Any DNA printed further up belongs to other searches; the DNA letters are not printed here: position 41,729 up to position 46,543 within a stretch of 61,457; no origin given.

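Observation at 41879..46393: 1,504-aa thioredoxin-HEAT-thioredoxin-DsbD/CcdA-like fusion as the terminal gene of the Bat-like operon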

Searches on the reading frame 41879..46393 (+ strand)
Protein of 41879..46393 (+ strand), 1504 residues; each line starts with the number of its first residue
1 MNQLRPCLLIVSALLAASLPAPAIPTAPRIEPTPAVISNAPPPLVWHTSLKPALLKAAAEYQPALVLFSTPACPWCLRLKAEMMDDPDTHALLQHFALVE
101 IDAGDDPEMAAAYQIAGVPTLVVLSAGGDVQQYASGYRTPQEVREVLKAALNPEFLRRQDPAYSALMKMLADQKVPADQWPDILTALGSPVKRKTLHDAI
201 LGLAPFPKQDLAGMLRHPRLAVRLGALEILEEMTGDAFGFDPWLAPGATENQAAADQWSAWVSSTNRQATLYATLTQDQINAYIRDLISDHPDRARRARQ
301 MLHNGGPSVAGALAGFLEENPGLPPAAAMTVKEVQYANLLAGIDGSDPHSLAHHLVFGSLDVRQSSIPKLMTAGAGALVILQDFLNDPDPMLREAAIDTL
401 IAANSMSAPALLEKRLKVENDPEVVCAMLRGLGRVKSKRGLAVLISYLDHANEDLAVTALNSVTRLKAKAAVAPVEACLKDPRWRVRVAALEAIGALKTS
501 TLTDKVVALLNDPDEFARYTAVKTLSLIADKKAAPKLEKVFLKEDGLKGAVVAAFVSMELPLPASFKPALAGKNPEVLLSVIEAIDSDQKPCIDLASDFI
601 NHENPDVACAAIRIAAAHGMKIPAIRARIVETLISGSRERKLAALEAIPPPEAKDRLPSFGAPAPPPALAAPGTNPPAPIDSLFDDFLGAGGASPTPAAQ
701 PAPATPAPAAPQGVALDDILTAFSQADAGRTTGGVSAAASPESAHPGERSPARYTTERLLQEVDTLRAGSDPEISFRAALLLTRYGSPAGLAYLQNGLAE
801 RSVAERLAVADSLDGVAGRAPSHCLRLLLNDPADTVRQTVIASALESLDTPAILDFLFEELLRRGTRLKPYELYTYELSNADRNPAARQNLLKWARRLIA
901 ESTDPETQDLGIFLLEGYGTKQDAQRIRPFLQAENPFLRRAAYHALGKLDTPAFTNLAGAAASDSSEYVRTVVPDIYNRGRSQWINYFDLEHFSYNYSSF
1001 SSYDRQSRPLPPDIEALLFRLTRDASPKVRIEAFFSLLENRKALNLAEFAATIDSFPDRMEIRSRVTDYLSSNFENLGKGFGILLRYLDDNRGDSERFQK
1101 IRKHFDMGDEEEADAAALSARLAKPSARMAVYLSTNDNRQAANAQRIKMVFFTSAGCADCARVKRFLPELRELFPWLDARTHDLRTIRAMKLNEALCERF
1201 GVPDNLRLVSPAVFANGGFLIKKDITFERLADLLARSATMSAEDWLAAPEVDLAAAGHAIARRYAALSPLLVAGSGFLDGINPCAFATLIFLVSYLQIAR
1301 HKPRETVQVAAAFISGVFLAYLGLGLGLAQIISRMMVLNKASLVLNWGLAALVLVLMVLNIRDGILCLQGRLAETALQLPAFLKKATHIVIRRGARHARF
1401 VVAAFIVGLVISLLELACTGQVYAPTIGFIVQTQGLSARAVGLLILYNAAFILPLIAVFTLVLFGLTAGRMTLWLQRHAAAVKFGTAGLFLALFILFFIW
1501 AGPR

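Call 3: search_protein_families(library=pfam, proteins=[window:41879-46393:+], max_evalue=1)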
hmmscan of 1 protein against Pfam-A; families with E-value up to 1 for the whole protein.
window:41879-46393:+ (1504 aa): 15 families
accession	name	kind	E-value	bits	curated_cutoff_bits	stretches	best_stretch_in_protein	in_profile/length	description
PF13646.12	HEAT_2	-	5.7e-39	132.7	27.7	7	476-545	5-75/88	HEAT repeats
PF02985.28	HEAT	-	2.7e-16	58.5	23.5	2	475-497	5-27/31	HEAT repeat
PF13098.12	Thioredoxin_2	-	8.1e-13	49.1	27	1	58-147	2-104/104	Thioredoxin-like domain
PF13899.12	Thioredoxin_7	-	1.1e-08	35.5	27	1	46-125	2-82/83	Thioredoxin-like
PF00085.26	Thioredoxin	-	5.2e-08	33.3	23.5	1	60-147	17-101/103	Thioredoxin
PF00462.30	Glutaredoxin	-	2.4e-06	28.1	22.9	2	66-119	2-51/60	Glutaredoxin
PF03190.21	Thioredox_DsbH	-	2e-05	25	27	1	36-115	12-92/163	Protein of unknown function, DUF255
PF13513.12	HEAT_EZ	-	2.6e-05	25.1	27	1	484-528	1-55/55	HEAT-like repeat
PF16416.11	GUN4_N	-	0.00025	21.3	24.3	1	346-387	8-49/83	ARM-like repeat domain, GUN4-N terminal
PF05768.20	Glrx-like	-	0.00044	21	26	1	65-115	2-48/77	Glutaredoxin-like domain (DUF836)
PF01602.26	Adaptin_N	-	0.0093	15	37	0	378-419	267-308/524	Adaptin N terminal region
PF12765.13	Cohesin_HEAT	-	0.047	14.5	21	0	384-400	26-42/42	HEAT repeat associated with sister chromatid cohesion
PF12755.13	Vac14_Fab1_bd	-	0.12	13.4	22.1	0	500-531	26-57/97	Vacuolar 14 Fab1-binding region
PF03130.22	HEAT_PBS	-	0.14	13.3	20.9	0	518-540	2-24/27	PBS lyase HEAT-like repeat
PF13905.12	Thioredoxin_8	-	0.32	11.8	27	0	99-130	63-94/94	Thioredoxin-like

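Call 4: search_protein_families(library=ncbifam, proteins=[window:41879-46393:+], max_evalue=1)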
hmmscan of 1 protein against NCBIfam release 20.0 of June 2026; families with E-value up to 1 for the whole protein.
window:41879-46393:+ (1504 aa): 17 families
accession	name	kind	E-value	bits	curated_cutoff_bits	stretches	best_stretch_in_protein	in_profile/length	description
NF045915.1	PhycobilmeDegNblB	equivalog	4.2e-10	39.5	300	1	362-514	48-205/214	phycobilisome degradation protein NblB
NF010374.0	PRK13800.1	equivalog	4.6e-06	25.2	1196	1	325-537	571-781/898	fumarate reductase/succinate dehydrogenase flavoprotein subunit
TIGR01130.1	ER_PDI_fam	subfamily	1.6e-05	24.6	344.25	1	62-155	19-112/476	protein disulfide-isomerase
TIGR01126.1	pdi_dom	equivalog_domain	5.6e-05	23.4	107.2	1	61-147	14-101/105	protein disulfide-isomerase domain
NF058502.1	phyc_lyase_CpcE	equivalog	8.4e-05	22.2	330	1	486-613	58-169/260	C-phycocyanin alpha-cysteine-84 phycocyanobilin lyase subunit CpcE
TIGR02187.2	PDO_seleno_TRX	equivalog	8.7e-05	22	185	1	65-126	132-190/209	protein disulfide oxidoreductase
TIGR01068.1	thioredoxin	equivalog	0.00012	22.2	96.8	1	63-149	16-99/101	thioredoxin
NF058505.1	phyc_lyase_CpeY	equivalog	0.00012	20.8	600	1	437-554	45-169/419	C-phycoerythrin alpha-cysteine-82 phycoerythrobilin lyase CpeY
TIGR00411.1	redox_disulf_1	equivalog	0.00084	19.4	92.75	1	66-123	4-59/82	MJ0307 family thioredoxin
TIGR02190.1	GlrX-dom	hypoth_equivalog_domain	0.0016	18.3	99.3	1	60-85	5-30/79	glutaredoxin-family domain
TIGR02196.1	GlrX_YruB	hypoth_equivalog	0.0031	18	88.55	0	66-123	3-56/74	glutaredoxin-like protein, YruB-family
NF047697.1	ThioredTrxAClost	equivalog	0.0041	17.3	140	1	62-149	18-103/105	thioredoxin TrxA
TIGR02738.1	TrbB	equivalog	0.01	15.5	132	1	1131-1172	34-74/153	type-F conjugative transfer system pilin assembly thiol-disulfide isomerase TrbB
NF043050.1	DisulfRedDsbH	equivalog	0.02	15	190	1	45-131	44-142/166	disulfide reductase DsbH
NF045662.1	DVU0298_fam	equivalog_domain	0.02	14.5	75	0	502-539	146-183/213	DVU0298 family protein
NF040495.1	tranport_ArsG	equivalog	0.12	11.7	200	1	1276-1496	14-219/225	aromatic aminobenezylarsenical efflux permease ArsG family transporter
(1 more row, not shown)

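Call 9: find_homologous_proteins(query=window:41879-46390:+, max_evalue=1e-10)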
Query window:41879-46390:+ (1504 aa): 97 proteins with E <= 1e-10 among 8000 candidates.
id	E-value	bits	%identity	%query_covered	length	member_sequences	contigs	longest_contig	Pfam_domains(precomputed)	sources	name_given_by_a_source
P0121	0.0e+0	3333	100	100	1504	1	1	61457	PF00462.31,PF03190.22,PF02985.29,PF00085.27,PF13899.13,PF13098.14,PF13646.13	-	-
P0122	0.0e+0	2045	64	99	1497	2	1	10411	PF00462.31,PF02985.29,PF00085.27,PF13899.13,PF13098.14,PF05768.21,PF13513.13,PF13646.13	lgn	-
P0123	0.0e+0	1817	57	99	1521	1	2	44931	PF00462.31,PF02985.29,PF00085.27,PF13899.13,PF13098.14,PF13646.13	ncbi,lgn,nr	ncbi:MAG: HEAT repeat domain-containing protein [Lentisphaerae bacterium]|nr:HEAT repeat domain-cont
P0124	0.0e+0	1628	52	98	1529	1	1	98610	PF03190.22,PF02985.29,PF00085.27,PF13899.13,PF13098.14,PF05768.21,PF13513.13,PF13646.13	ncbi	-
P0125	0.0e+0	1346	44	96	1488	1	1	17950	PF12717.14,PF02985.29,PF00085.27,PF13899.13,PF13098.14,PF13513.13,PF13646.13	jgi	jgi:HEAT repeat protein/thioredoxin-related protein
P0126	0.0e+0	1267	44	94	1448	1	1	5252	PF12717.14,PF02985.29,PF00085.27,PF13098.14,PF13513.13,PF13646.13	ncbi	ncbi:HEAT repeat domain-containing protein, partial [Verrucomicrobiota bacterium]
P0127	0.0e+0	1250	42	96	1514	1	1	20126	PF00462.31,PF02985.29,PF00085.27,PF13899.13,PF13098.14,PF05768.21,PF13646.13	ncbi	-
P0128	0.0e+0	1220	41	98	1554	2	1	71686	PF02985.29,PF00085.27,PF13899.13,PF03130.23,PF13098.14,PF05768.21,PF13513.13,PF13646.13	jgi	-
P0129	0.0e+0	1211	40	98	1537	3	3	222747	PF00462.31,PF03190.22,PF02985.29,PF00085.27,PF13899.13,PF13098.14,PF05768.21,PF13646.13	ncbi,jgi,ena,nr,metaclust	ncbi:MAG: hypothetical protein A2X48_06575 [Lentisphaerae bacterium GWF2_49_21]|nr:MAG: hypothetical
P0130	0.0e+0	1204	43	96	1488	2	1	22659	PF02985.29,PF00085.27,PF13899.13,PF13098.14,PF13513.13,PF01602.27,PF13646.13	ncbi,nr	ncbi:MAG: HEAT repeat domain-containing protein [Verrucomicrobia bacterium]|nr:HEAT repeat domain-co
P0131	0.0e+0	1202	42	98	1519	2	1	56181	PF00462.31,PF02985.29,PF00085.27,PF13899.13,PF13098.14,PF05768.21,PF13646.13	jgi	jgi:cytochrome c biogenesis protein CcdA/HEAT repeat protein/thioredoxin-related protein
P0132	0.0e+0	1192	43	97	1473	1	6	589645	PF03190.22,PF02985.29,PF00085.27,PF13899.13,PF13098.14,PF05768.21,PF13646.13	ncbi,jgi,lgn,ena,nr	ncbi:MAG TPA: HEAT repeat domain-containing protein [Kiritimatiellia bacterium]|nr:HEAT repeat domai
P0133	0.0e+0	1189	40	99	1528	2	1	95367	PF00462.31,PF02985.29,PF00085.27,PF13899.13,PF13098.14,PF05768.21,PF13646.13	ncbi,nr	ncbi:MAG: hypothetical protein A2X45_18125 [Lentisphaerae bacterium GWF2_50_93]|nr:MAG: hypothetical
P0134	0.0e+0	1189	42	42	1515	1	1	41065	PF00514.30,PF02985.29,PF00085.27,PF13899.13,PF03130.23,PF13098.14,PF13513.13,PF13646.13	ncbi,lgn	-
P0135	0.0e+0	1183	42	99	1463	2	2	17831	PF02985.29,PF00085.27,PF13899.13,PF13098.14,PF13646.13,PF12765.14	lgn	-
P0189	1.8e-171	591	32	90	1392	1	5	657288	PF02985.29,PF13646.13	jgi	jgi:cytochrome c biogenesis protein CcdA/HEAT repeat protein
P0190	1.2e-168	582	40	40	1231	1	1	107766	PF02985.29,PF13899.13,PF13098.14,PF13646.13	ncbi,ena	-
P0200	1.1e-124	436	32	40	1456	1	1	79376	PF02985.29,PF00085.27,PF13899.13,PF13098.14,PF13646.13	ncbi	-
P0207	2.4e-21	94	26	33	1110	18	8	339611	PF12717.14,PF02985.29,PF00085.27,PF13899.13,PF13098.14,PF01602.27,PF13646.13,PF23227.2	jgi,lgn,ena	jgi:thioredoxin 1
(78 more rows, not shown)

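Call 11: find_encoding_contigs(protein=P0132, flank=10000, max_places=2)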
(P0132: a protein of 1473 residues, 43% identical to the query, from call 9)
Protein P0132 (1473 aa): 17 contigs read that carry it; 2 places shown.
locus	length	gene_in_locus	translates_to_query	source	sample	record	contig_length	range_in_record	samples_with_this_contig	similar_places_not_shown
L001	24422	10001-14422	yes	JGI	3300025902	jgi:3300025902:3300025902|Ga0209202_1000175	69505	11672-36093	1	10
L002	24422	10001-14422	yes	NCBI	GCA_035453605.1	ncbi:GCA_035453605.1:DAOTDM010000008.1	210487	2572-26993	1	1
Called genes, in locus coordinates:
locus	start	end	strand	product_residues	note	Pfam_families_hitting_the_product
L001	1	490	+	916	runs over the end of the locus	-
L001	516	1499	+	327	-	PF20030:bpMoxR, PF07726:AAA_3, PF07728:AAA_5, PF17863:AAA_lid_2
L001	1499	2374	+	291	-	PF01882:DUF58, PF13519:VWA_2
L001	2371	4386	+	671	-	PF07584:BatA, PF13519:VWA_2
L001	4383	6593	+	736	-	-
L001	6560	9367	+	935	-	-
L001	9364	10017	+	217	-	PF13709:DUF4159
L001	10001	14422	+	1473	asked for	PF03190:Thioredox_DsbH (faint), PF13899:Thioredoxin_7, PF00085:Thioredoxin (weak), PF05768:Glrx-like (faint), PF13098:Thioredoxin_2, PF02985:HEAT (faint), PF13646:HEAT_2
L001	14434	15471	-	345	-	PF01551:Peptidase_M23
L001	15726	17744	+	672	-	PF00009:GTP_EFTU, PF22042:EF-G_D2, PF03144:GTP_EFTU_D2, PF14492:EFG_III, PF03764:EFG_IV, PF00679:EFG_C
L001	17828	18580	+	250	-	PF20772:TACO1_YebC_N, PF01709:Transcrip_reg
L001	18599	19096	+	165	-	PF02075:RuvC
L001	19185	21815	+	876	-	PF02861:Clp_N, PF23569:NBD_SMAX1, PF00004:AAA, PF17871:AAA_lid_9, PF07724:AAA_2, PF07728:AAA_5, PF00004:AAA, PF10431:ClpB_D2-small, +7 more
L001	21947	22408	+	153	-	PF02577:BFN_dom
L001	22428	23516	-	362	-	PF03739:LptF_LptG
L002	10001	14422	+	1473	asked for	PF03190:Thioredox_DsbH (faint), PF13899:Thioredoxin_7, PF00085:Thioredoxin (weak), PF05768:Glrx-like (faint), PF13098:Thioredoxin_2, PF02985:HEAT (faint), PF13646:HEAT_2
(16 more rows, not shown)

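Call 12: find_encoding_contigs(protein=P0129, flank=10000, max_places=2)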
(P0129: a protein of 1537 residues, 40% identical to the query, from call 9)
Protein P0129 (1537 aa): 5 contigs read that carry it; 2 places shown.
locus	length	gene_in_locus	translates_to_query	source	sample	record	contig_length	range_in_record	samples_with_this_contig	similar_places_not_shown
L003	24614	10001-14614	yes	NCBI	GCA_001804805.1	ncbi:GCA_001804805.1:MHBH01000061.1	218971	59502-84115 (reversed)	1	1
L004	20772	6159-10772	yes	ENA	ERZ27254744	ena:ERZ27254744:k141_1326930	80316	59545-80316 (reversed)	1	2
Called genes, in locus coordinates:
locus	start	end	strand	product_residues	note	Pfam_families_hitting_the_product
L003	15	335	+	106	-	-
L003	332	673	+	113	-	-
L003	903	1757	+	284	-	PF06293:Kdo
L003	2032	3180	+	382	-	PF00069:Pkinase, PF07714:PK_Tyr_Ser-Thr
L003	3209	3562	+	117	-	-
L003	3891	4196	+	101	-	-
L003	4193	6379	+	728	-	-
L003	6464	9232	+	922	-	-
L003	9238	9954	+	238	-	PF13709:DUF4159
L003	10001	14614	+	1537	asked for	PF03190:Thioredox_DsbH (weak), PF00085:Thioredoxin, PF00462:Glutaredoxin (faint), PF05768:Glrx-like (faint), PF13098:Thioredoxin_2, PF13899:Thioredoxin_7, PF02985:HEAT (faint), PF13646:HEAT_2 (weak)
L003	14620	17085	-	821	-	-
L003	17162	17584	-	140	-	PF02472:ExbD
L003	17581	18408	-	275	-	PF01618:MotA_ExbB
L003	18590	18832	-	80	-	-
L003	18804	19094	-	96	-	PF04365:BrnT_toxin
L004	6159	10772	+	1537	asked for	PF03190:Thioredox_DsbH (weak), PF00085:Thioredoxin, PF00462:Glutaredoxin (faint), PF05768:Glrx-like (faint), PF13098:Thioredoxin_2, PF13899:Thioredoxin_7, PF02985:HEAT (faint), PF13646:HEAT_2 (weak)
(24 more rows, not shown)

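Call 13: find_encoding_contigs(protein=P0189, flank=10000, max_places=2)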
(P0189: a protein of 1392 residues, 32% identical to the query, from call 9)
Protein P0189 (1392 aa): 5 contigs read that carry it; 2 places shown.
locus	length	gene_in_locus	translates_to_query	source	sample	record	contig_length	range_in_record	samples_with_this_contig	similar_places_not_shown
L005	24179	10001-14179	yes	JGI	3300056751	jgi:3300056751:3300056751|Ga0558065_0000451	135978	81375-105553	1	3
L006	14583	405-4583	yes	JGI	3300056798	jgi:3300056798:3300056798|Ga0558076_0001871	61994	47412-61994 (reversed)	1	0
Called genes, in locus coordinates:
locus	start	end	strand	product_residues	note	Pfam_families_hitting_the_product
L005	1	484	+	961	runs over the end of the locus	-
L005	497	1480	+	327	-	PF20030:bpMoxR, PF07726:AAA_3, PF07728:AAA_5, PF17863:AAA_lid_2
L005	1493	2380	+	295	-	PF01882:DUF58, PF13519:VWA_2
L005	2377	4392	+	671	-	PF07584:BatA, PF13519:VWA_2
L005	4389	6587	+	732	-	-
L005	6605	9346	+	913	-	-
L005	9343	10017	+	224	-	PF13709:DUF4159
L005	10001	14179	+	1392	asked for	PF02985:HEAT (faint), PF13646:HEAT_2 (weak)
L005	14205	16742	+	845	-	PF13428:TPR_14 (faint), PF14559:TPR_19 (faint), PF00515:TPR_1 (faint), PF07719:TPR_2 (faint), PF13414:TPR_11 (faint), PF13485:Peptidase_MA_2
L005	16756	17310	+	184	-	-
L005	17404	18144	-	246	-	-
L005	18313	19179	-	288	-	PF02424:ApbE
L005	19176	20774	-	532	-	PF13231:PMT_2, PF02366:PMT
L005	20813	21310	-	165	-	-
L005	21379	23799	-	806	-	-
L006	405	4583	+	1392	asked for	PF02985:HEAT (faint), PF13646:HEAT_2 (weak)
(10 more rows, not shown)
